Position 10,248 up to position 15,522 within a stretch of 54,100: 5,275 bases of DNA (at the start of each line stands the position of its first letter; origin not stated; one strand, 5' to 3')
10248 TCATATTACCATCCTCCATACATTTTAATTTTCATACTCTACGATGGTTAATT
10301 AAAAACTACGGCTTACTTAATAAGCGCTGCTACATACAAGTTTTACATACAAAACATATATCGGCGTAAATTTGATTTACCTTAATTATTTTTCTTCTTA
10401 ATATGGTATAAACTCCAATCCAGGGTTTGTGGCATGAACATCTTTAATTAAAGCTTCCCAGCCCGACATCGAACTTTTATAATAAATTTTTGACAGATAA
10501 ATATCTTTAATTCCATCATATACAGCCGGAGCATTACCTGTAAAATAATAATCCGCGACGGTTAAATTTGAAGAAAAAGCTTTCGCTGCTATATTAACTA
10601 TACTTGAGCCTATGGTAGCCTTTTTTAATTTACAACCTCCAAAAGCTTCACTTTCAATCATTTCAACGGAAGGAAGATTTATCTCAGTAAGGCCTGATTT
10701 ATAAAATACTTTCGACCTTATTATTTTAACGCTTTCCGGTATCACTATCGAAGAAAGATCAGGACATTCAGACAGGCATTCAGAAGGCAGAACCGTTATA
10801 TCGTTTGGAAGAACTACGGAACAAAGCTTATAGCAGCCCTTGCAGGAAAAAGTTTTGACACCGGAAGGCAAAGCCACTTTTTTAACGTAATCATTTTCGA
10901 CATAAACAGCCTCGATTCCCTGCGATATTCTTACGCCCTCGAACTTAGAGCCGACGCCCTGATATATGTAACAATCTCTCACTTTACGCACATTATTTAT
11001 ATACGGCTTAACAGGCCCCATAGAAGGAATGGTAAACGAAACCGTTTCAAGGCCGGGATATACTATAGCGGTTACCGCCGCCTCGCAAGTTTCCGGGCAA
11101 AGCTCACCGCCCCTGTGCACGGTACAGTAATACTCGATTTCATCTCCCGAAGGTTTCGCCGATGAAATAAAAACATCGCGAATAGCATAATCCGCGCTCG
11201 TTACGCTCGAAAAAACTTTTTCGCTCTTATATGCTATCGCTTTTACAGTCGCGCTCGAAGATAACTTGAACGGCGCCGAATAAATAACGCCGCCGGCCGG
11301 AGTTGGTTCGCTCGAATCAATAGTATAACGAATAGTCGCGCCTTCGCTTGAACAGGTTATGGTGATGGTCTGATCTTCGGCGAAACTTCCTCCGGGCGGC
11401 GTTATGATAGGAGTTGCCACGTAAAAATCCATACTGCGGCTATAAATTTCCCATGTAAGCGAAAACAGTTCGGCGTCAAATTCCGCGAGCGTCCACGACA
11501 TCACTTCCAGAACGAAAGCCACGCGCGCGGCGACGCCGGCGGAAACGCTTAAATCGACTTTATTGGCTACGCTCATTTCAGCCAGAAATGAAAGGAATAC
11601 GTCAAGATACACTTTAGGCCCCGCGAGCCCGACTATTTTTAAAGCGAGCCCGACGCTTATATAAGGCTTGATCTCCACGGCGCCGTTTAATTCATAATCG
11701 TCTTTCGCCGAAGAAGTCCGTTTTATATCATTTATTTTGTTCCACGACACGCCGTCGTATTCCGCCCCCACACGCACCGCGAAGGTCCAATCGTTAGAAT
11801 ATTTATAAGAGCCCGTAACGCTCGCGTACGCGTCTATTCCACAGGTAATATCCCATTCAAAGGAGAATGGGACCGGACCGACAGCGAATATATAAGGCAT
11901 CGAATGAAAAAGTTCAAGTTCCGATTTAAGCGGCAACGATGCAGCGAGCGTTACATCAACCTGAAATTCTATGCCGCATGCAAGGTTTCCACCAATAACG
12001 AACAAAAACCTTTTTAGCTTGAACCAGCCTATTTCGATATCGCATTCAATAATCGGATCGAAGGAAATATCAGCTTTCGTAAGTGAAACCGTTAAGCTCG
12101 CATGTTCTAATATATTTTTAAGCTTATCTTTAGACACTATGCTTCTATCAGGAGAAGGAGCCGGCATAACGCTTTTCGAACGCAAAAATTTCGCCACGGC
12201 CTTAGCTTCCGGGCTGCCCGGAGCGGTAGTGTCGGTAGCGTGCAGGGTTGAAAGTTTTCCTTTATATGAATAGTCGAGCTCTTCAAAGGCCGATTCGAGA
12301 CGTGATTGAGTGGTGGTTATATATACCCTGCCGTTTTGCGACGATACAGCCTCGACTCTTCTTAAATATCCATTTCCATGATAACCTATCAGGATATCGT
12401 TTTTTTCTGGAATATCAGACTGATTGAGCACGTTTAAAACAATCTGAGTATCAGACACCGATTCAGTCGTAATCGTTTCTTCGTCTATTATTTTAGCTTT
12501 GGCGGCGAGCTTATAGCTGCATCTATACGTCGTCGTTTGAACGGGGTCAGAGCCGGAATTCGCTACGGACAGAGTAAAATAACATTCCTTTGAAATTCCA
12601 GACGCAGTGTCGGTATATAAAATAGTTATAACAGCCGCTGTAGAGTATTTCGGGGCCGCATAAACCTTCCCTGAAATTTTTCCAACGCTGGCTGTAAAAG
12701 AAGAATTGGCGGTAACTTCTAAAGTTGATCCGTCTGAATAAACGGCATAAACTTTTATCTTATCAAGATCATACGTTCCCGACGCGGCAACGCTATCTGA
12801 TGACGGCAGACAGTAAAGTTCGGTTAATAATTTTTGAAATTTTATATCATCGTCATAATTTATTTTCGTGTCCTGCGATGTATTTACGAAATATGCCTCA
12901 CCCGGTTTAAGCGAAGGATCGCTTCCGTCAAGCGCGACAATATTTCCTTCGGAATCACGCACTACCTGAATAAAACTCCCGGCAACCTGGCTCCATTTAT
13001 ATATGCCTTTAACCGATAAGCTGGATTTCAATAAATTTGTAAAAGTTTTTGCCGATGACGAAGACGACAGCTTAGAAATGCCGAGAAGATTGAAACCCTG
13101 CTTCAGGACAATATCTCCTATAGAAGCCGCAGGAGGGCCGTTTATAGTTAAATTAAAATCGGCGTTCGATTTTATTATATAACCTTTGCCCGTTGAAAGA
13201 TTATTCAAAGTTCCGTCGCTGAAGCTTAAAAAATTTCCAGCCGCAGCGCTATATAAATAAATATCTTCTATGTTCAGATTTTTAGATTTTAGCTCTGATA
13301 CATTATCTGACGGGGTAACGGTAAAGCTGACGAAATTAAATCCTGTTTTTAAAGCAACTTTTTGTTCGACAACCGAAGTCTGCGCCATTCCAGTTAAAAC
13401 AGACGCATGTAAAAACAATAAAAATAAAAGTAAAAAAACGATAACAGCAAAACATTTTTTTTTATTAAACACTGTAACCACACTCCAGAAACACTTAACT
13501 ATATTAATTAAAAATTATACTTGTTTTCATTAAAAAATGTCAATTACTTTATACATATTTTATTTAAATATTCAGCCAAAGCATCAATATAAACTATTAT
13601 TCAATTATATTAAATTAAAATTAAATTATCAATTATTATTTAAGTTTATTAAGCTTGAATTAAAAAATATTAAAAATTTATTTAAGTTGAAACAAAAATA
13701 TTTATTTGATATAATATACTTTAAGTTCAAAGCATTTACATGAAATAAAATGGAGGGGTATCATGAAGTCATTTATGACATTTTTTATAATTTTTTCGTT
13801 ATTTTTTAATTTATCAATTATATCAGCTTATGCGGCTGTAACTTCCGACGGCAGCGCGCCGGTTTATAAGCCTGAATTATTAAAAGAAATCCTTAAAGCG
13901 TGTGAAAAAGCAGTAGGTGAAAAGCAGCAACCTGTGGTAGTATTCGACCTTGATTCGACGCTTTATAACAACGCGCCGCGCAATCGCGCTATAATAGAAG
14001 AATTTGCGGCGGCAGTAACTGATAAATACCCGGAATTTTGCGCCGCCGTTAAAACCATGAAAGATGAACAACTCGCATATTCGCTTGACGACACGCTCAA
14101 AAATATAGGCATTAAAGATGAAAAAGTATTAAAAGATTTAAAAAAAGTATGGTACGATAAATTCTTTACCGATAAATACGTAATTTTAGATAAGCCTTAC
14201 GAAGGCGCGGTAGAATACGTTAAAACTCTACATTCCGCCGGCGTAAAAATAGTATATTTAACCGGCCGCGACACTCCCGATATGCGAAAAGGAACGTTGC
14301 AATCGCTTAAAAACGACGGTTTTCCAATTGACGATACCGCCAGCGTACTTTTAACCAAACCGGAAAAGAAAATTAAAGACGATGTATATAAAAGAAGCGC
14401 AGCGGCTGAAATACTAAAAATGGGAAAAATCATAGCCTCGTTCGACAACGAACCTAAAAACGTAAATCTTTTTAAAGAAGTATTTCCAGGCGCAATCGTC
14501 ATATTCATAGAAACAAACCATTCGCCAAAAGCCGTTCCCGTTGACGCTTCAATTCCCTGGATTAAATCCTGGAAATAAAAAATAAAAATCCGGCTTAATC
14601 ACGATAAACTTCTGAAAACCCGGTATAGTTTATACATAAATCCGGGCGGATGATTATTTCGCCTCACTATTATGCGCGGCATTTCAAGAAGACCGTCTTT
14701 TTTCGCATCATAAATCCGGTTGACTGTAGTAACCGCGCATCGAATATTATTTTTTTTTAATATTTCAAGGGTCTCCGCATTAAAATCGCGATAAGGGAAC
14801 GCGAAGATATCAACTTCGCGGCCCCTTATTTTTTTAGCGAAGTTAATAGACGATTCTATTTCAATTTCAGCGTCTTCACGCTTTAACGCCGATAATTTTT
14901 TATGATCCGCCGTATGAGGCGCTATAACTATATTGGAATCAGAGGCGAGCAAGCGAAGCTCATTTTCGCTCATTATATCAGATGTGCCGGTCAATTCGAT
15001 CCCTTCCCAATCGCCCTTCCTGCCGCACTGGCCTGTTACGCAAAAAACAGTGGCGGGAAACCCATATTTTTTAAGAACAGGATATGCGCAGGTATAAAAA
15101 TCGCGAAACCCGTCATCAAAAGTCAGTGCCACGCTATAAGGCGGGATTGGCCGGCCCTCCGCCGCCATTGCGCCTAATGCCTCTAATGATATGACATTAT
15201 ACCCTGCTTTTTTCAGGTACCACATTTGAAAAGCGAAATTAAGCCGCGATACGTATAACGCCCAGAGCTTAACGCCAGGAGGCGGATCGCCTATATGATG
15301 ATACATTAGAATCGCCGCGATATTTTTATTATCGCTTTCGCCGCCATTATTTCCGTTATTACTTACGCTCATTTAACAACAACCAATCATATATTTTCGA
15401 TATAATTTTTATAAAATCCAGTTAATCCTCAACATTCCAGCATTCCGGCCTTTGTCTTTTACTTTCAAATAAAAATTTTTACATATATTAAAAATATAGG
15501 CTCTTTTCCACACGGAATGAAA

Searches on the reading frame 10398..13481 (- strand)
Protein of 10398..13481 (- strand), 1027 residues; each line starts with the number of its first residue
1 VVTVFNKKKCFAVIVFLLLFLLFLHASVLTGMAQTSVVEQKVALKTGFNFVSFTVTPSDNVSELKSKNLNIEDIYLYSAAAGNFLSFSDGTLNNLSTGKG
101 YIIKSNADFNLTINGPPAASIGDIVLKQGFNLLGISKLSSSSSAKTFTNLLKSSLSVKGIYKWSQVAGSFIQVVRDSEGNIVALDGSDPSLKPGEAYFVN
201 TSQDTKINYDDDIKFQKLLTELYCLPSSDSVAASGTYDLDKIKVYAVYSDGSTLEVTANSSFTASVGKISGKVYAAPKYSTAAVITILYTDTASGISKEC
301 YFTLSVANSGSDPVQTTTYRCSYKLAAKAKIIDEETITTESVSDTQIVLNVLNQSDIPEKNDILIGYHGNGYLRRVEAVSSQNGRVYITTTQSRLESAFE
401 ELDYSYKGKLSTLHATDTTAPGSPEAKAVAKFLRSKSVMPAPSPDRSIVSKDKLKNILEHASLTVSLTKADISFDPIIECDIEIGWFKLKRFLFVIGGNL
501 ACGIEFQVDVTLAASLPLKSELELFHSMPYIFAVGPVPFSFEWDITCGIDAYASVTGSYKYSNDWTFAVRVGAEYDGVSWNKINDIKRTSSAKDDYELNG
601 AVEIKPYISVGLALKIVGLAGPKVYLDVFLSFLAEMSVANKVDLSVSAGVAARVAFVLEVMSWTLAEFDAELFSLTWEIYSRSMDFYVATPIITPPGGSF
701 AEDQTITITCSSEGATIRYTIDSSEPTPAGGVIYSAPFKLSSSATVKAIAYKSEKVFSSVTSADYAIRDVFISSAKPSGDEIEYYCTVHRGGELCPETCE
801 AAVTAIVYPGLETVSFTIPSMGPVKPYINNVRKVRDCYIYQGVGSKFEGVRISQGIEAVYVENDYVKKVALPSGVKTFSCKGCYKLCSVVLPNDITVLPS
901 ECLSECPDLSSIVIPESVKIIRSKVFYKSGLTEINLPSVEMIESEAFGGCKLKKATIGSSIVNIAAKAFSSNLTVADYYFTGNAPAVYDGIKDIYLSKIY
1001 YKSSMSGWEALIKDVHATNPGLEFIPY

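Call 3: search_protein_families(library=pfam, proteins=[window:10398-13481:-], max_evalue=0.01)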
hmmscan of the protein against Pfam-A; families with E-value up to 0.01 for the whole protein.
window:10398-13481:- (1027 aa): 3 families
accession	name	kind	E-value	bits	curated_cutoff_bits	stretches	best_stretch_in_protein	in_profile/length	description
PF13306.12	LRR_5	-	1.7e-18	67.2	27.7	1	865-972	12-123/127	BspA type Leucine rich repeat region (6 copies)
PF13290.12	CHB_HEX_C_1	-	2.6e-16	59.7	22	1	695-761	1-66/67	Chitobiase/beta-hexosaminidase C-terminal domain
PF13287.12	Fn3_assoc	-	7.3e-15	55.3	23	1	706-765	1-59/59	Fn3 associated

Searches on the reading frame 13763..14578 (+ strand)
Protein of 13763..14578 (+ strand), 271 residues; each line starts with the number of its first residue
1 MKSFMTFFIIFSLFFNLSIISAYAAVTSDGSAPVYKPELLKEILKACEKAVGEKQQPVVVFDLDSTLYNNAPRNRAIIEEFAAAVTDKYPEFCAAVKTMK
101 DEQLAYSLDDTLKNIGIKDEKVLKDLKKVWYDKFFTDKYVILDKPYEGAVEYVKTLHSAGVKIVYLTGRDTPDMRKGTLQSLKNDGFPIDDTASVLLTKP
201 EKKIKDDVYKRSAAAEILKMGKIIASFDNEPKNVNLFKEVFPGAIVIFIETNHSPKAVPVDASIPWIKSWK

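Call 3: search_protein_families(library=pfam, proteins=[window:13763-14578:+], max_evalue=0.01)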
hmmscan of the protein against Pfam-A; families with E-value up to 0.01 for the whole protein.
window:13763-14578:+ (271 aa): 5 families
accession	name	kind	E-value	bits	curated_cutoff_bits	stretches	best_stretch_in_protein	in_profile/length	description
PF03767.20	Acid_phosphat_B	-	1.5e-12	47.9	27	1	105-222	81-196/230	HAD superfamily, subfamily IIIB (Acid phosphatase)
PF00702.32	Hydrolase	-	3.3e-11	44.4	26.4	1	58-208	3-163/191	haloacid dehalogenase-like hydrolase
PF13419.12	HAD_2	-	5.1e-06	27.2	23.8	1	59-177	1-112/178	Haloacid dehalogenase-like hydrolase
PF25109.1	HAD_PNKP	-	0.00039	21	27.6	0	137-228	23-119/143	Polynucleotide kinase PNKP phosphatase domain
PF24694.1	LNS2_PITM1-3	-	0.00069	20.1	27.7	1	145-194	22-70/124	PITM 1-3, LNS2 domain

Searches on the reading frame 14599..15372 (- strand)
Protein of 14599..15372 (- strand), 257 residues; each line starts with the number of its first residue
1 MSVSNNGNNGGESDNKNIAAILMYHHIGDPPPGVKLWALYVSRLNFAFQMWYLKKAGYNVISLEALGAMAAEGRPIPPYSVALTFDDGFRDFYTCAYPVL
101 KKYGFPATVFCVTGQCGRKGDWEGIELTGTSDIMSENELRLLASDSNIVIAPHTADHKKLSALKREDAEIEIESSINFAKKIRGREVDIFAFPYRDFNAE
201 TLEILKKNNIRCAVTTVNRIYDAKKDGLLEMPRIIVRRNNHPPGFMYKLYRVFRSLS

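Call 3: search_protein_families(library=pfam, proteins=[window:14599-15372:-], max_evalue=0.01)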
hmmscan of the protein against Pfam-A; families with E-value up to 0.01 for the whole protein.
window:14599-15372:- (257 aa): 2 families
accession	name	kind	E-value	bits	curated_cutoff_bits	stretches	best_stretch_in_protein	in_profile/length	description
PF01522.26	Polysacc_deac_1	-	1.2e-22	80.6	23.1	1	78-212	6-123/124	Polysaccharide deacetylase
PF08373.16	RAP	-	0.0057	17.1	24.2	0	45-64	19-38/58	RAP domain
